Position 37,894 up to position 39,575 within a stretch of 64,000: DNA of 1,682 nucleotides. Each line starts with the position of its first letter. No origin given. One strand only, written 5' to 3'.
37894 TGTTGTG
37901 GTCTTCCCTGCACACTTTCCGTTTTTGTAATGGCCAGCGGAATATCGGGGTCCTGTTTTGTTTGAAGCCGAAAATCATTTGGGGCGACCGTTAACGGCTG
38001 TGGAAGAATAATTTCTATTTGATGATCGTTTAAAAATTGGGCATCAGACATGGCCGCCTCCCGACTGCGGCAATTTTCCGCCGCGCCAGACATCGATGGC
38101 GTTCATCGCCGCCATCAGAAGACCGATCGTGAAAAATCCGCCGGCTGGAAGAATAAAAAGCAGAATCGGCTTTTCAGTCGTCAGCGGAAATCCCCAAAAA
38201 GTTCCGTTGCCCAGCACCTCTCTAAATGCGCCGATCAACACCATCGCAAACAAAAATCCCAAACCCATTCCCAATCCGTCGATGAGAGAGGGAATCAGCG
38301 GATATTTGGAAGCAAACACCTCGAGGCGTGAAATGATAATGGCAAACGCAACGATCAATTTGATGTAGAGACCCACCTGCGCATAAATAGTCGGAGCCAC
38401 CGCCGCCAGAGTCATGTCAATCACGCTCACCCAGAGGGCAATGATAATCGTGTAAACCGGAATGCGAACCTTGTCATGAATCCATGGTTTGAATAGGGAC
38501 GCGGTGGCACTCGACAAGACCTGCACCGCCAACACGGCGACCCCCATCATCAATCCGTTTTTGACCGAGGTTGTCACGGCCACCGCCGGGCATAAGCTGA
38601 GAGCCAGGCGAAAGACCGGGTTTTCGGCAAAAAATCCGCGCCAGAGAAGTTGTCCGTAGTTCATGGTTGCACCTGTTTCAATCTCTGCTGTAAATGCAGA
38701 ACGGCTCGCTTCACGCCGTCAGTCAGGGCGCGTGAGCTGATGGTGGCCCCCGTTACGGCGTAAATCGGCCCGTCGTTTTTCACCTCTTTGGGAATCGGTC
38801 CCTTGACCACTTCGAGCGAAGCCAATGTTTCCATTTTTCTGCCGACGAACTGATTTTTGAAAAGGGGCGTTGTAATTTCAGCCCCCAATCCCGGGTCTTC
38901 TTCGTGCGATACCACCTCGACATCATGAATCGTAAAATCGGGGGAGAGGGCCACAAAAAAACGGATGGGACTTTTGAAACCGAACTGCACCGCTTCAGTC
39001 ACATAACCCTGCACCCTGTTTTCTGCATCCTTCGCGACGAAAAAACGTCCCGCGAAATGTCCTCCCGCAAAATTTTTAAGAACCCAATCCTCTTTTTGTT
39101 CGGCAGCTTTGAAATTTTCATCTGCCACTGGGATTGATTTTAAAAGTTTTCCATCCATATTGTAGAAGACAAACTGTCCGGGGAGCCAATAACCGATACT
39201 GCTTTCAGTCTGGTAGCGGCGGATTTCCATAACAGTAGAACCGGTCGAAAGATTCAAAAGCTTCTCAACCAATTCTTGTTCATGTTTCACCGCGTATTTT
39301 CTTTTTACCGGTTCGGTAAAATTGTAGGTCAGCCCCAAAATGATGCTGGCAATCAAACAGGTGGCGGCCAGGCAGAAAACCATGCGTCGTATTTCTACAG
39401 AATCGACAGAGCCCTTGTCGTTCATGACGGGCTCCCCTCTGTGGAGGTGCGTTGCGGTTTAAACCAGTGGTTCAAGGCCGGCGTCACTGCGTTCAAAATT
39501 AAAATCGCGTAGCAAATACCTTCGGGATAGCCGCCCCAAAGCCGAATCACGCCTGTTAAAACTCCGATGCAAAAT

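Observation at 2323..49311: Recurrent aTGAT-N4-ATCAt box defines a candidate Fnr/Dnr-type regulon linking the cytochrome, nos, nnrS, heme and regulator genes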

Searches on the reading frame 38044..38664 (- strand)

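Call 25: search_protein_families(library=pfam, proteins=[window:38044-38664:-], max_evalue=0.001)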
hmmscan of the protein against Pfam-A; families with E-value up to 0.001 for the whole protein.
window:38044-38664:- (206 aa): 1 family
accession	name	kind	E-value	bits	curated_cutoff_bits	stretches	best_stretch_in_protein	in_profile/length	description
PF02508.19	Rnf-Nqr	-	4.4e-54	183.6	23.8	1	5-184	3-174/174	Rnf-Nqr subunit, membrane protein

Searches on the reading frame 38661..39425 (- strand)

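Call 25: search_protein_families(library=pfam, proteins=[window:38661-39425:-], max_evalue=0.001)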
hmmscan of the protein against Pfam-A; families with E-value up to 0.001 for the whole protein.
window:38661-39425:- (254 aa): 1 family
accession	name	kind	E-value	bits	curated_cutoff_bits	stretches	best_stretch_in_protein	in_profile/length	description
PF04205.19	FMN_bind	-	1.4e-16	61.3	22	1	149-242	1-76/77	FMN-binding domain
